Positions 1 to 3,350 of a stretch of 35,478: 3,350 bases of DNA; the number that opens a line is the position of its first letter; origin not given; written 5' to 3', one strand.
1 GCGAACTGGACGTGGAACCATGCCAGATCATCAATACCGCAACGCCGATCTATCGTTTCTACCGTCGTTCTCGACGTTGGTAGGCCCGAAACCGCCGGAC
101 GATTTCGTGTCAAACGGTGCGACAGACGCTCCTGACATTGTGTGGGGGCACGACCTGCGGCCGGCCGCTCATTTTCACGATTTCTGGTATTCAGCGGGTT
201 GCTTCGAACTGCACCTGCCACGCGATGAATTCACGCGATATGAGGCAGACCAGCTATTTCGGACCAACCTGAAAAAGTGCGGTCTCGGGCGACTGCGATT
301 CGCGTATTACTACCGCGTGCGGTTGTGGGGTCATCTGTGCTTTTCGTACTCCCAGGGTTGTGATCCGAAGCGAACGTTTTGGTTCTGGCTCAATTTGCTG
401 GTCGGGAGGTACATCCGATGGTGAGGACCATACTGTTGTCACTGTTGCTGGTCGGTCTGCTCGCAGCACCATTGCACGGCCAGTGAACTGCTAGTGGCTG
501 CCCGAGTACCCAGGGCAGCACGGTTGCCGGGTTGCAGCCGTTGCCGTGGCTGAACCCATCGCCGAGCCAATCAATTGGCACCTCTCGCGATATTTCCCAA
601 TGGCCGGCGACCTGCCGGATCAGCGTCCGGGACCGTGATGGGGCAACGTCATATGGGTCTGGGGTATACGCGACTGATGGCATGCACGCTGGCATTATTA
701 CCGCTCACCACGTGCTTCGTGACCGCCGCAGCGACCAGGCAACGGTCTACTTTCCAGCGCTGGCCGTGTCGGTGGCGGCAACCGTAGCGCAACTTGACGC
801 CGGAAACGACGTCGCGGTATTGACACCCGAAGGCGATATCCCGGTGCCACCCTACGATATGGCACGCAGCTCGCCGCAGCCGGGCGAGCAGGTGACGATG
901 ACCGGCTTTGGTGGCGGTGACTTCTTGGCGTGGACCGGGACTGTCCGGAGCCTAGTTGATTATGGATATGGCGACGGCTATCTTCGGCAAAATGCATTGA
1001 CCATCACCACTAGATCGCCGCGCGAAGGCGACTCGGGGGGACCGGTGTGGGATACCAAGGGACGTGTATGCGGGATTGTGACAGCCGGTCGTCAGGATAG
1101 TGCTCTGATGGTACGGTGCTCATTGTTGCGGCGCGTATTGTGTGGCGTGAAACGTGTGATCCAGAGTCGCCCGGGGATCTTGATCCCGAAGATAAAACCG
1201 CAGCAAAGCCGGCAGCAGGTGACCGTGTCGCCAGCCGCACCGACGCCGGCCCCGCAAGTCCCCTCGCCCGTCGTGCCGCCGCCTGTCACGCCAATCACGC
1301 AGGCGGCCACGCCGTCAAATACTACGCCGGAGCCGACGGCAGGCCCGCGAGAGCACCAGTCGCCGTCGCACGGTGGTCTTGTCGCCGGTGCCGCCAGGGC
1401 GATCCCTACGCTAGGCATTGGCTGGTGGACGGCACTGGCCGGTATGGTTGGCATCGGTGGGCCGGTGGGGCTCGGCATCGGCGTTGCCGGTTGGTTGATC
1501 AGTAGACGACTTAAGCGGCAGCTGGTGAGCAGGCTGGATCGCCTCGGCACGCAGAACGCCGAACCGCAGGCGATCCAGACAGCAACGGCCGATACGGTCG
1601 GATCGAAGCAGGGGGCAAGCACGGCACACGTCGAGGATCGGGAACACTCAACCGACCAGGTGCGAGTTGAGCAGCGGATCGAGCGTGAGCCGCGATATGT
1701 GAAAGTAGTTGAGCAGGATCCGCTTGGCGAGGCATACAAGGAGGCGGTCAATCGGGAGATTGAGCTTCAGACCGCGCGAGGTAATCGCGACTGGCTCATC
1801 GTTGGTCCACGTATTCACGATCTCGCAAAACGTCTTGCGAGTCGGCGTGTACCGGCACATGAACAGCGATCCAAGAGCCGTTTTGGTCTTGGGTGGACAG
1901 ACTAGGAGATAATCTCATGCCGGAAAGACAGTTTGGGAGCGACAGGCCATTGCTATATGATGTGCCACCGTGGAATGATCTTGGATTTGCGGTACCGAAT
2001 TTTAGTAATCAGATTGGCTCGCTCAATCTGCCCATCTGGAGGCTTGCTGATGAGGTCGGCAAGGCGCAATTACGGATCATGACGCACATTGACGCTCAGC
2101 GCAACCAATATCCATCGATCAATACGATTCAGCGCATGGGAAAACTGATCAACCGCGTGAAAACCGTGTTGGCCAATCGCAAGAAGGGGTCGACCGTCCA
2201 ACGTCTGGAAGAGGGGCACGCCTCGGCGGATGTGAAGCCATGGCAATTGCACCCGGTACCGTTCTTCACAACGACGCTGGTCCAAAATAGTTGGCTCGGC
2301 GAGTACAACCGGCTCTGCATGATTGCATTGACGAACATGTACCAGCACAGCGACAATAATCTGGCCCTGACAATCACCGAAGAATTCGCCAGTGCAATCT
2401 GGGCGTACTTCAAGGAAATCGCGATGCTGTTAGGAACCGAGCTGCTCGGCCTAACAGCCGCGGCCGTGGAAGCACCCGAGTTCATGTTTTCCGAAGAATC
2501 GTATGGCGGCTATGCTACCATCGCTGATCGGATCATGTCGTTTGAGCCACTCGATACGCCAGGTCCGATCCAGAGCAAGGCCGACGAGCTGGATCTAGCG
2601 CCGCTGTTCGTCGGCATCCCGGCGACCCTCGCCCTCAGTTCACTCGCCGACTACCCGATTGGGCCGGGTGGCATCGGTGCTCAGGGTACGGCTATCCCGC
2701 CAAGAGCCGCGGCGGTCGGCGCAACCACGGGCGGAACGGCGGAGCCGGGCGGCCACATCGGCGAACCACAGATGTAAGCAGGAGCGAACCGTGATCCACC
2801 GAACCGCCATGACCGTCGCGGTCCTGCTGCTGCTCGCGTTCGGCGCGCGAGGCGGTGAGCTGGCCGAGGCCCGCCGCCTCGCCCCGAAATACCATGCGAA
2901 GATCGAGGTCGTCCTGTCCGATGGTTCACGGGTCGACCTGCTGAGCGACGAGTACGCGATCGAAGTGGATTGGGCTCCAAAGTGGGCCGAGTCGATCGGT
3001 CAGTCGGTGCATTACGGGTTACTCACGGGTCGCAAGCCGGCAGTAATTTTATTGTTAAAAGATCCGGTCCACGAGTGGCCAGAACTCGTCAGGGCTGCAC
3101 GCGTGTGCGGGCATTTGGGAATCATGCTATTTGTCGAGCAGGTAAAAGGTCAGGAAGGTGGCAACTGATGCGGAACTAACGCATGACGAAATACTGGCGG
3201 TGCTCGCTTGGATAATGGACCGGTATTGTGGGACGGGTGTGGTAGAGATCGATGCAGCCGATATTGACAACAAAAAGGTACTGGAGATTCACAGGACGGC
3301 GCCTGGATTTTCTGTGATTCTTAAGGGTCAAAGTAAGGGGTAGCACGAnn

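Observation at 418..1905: Signal peptide separated from a trypsin-like protease by one in-frame UGA, with a hairpin 10 nt downstream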

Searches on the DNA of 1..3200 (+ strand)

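Call 5: search_dna_similar(query=window:1-3200:+, collection=phages, mode=distant)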
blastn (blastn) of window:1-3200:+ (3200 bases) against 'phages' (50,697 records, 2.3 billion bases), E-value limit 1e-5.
No match.

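Call 38: search_rna_families(source=window, start=380, end=700, threshold=evalue, max_evalue=10, show_alignments=3)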
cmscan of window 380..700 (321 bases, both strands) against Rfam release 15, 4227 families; matches with E-value up to 10: 1.
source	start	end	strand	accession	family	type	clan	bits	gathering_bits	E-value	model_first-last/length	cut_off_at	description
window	447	532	+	RF02930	aspS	Cis-reg;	-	17.8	42.5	1.2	1-79/79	no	aspS RNA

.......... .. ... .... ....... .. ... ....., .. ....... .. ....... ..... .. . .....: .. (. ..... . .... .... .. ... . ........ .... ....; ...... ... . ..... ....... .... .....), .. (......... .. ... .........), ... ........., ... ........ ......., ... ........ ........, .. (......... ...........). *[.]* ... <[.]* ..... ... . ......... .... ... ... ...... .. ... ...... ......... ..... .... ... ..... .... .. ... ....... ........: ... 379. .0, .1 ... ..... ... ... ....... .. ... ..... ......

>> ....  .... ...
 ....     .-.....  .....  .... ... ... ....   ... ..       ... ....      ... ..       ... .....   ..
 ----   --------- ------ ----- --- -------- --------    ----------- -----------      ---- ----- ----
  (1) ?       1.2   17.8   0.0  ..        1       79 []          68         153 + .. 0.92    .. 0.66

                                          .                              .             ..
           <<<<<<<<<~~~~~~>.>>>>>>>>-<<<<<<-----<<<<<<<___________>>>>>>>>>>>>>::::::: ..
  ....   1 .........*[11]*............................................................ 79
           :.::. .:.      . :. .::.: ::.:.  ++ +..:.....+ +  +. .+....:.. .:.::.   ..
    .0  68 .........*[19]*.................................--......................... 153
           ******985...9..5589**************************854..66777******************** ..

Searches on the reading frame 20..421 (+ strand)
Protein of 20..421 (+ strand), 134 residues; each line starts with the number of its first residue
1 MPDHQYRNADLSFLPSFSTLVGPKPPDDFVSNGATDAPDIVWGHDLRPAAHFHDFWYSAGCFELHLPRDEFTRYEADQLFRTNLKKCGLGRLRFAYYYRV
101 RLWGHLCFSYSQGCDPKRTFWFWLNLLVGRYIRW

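Call 6: search_protein_families(library=pfam, proteins=[window:20-421:+], max_evalue=0.1)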
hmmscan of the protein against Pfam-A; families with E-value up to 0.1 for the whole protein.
window:20-421:+ (134 aa): 2 families
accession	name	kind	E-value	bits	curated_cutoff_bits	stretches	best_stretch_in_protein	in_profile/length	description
PF07087.16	DUF1353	-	0.012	15.6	22.5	1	47-98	45-88/91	Protein of unknown function (DUF1353)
PF09056.16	Phospholip_A2_3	-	0.062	14.3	29.4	1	28-86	26-82/110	Prokaryotic phospholipase A2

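Call 23: search_protein_families(library=phrogs, proteins=[window:20-421:+], max_evalue=0.001)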
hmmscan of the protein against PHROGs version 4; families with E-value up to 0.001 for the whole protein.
window:20-421:+ (134 aa): 1 family
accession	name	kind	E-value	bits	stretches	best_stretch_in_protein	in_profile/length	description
phrog_1158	-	tail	3e-05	24.7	1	26-106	46-129/205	tail assembly chaperone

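Call 87: search_protein_families(library=ncbifam, proteins=[window:20-421:+], max_evalue=0.01)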
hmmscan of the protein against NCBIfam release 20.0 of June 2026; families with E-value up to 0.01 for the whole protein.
window:20-421:+ (134 aa): 0 families

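Call 104: search_solved_structures(query=window:20-421:+, max_evalue=1)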
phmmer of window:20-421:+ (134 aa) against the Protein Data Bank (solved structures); distinct sequences matched with E-value up to 1: 3.
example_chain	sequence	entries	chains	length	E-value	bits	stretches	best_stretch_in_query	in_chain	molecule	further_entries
7ygk_A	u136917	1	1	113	0.0069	19.9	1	28-104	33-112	phospholipase A2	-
8k1w_A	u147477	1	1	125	0.0077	19.8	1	17-104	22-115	PLA2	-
3hdx_A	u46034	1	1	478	0.63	13.6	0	61-116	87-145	SusD superfamily protein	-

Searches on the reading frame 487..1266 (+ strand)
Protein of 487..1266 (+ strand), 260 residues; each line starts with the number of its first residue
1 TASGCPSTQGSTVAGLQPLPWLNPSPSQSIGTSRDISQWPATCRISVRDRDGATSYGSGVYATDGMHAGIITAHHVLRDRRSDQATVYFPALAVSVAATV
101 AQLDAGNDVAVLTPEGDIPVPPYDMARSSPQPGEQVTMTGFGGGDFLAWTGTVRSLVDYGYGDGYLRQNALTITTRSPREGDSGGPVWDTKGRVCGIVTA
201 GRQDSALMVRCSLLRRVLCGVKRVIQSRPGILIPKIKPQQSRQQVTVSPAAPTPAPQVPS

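Call 105: search_solved_structures(query=window:487-1266:+, max_evalue=0.001)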
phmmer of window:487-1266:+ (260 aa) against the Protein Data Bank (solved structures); distinct sequences matched with E-value up to 0.001: 6.
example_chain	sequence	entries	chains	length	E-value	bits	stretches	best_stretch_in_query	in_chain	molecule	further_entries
3k6z_A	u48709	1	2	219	4.4e-09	39.2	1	72-206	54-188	POSSIBLE MEMBRANE-ASSOCIATED SERINE PROTEASE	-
3k6y_A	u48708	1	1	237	5.1e-09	39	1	72-205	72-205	POSSIBLE MEMBRANE-ASSOCIATED SERINE PROTEASE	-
3lt3_A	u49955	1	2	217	1.1e-08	37.8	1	72-206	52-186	POSSIBLE MEMBRANE-ASSOCIATED SERINE PROTEASE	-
9eau_C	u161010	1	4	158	0.00098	21.7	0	169-207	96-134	Capsid protein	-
3j2w_I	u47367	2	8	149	0.00098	21.7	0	168-207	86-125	Capsid protein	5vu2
6nk7_I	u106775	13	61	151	0.001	21.7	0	168-207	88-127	Capsid protein | CHIKV capsid protein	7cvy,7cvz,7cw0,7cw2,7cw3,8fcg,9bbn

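Call 108: predict_structure(alignment_id=A7)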
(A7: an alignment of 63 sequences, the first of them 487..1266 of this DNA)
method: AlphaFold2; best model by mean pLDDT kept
length: 260 residues; sequences in the alignment: 63
mean_pLDDT: 86.2   pTM: 0.77
mean pLDDT of the five models: 86.2, 86.1, 85.9, 85.8, 85.7
residues with pLDDT >= 90: 165; 70-90: 43; 50-70: 48; < 50: 4
segments of 3 or more residues with pLDDT < 50: none
pLDDT, mean of each block of 10 residues (from residue 1): 52 57 66 96 98 97 96 96 96 97 94 96 96 97 96 88 68 92 97 97 92 91 79 64 65 80
secondary structure, 60 per line:
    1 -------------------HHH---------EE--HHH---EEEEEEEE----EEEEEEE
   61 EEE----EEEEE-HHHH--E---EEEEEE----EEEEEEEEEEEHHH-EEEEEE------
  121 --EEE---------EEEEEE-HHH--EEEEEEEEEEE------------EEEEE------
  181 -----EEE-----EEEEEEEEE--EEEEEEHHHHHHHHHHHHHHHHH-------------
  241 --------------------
elements in order: E42-49 E54-63 E68-72 H74-77 E84-89 E94-104 E109-114 E123-125 E135-140 E147-157 E170-174 E186-188 E194-202 E205-210 H211-227

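Call 110: fold_search(model_id=the predicted structure, library=pdb)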
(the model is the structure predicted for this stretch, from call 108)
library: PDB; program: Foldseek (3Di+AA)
matches with E <= 10: 1285; with E <= 0.001: 574
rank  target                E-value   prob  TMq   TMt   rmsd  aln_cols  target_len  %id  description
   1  3lt3_B                5.3e-12  1.00  0.56  0.72   3.6       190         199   25  Crystal structure of Rv3671c from M. tuberculosis H37Rv, Ser343Ala mutant, inactive form (released 2010-11-03)
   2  3lt3_A                5.9e-12  1.00  0.56  0.70   3.7       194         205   24  Crystal structure of Rv3671c from M. tuberculosis H37Rv, Ser343Ala mutant, inactive form (released 2010-11-03)
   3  3lgi_B                5.9e-12  1.00  0.60  0.67  11.7       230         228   23  Structure of the protease domain of DegS (DegS-deltaPDZ) at 1.65 A (released 2010-08-25)
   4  8f0a_A                9.1e-12  1.00  0.60  0.52   3.1       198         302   17  Client-bound structure of a DegP trimer within a 12mer cage (released 2022-11-23)
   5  7sjy_A                1.1e-11  1.00  0.57  0.48   3.4       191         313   19  Crystal structure of Clostridium thermocellum RsgI9 S1C-NTF2 bi-domain (released 2022-03-02)
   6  3stj_A                1.3e-11  1.00  0.60  0.53   3.4       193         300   20  Crystal structure of the protease + PDZ1 domain of DegQ from Escherichia coli (released 2011-07-27)
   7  2qf0_C                1.6e-11  1.00  0.60  0.75   4.0       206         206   22  Structure of the delta PDZ truncation of the DegS protease (released 2007-12-11)
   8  3k6z_B                1.7e-11  1.00  0.56  0.72   3.6       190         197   26  Crystal structure of Rv3671c protease, inactive form (released 2010-10-13)
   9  3lgv_B                2.0e-11  1.00  0.60  0.75   3.9       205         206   23  H198P mutant of the DegS-deltaPDZ protease (released 2010-08-25)
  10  2qf0_F                2.0e-11  1.00  0.61  0.74   3.9       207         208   23  Structure of the delta PDZ truncation of the DegS protease (released 2007-12-11)
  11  2qf0_G                2.7e-11  1.00  0.58  0.76   3.9       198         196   23  Structure of the delta PDZ truncation of the DegS protease (released 2007-12-11)
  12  3lgv_C                3.2e-11  1.00  0.61  0.75   3.9       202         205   23  H198P mutant of the DegS-deltaPDZ protease (released 2010-08-25)
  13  2rce_F                3.3e-11  1.00  0.60  0.73   5.0       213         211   22  DFP modified DegS delta PDZ (released 2007-12-11)
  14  8kic_A                3.9e-11  1.00  0.61  0.53   3.2       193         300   19  Bacterial serine protease (released 2024-09-04)
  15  7sjy_B                3.9e-11  1.00  0.56  0.47   3.5       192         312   19  Crystal structure of Clostridium thermocellum RsgI9 S1C-NTF2 bi-domain (released 2022-03-02)
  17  3k6y                  4.8e-11  1.00  0.60  0.68   3.5       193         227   25  Crystal structure of Rv3671c protease from M. tuberculosis, active form (released 2010-10-13)
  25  3k6z_A                6.0e-11  1.00  0.56  0.73   3.0       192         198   25  Crystal structure of Rv3671c protease, inactive form (released 2010-10-13)
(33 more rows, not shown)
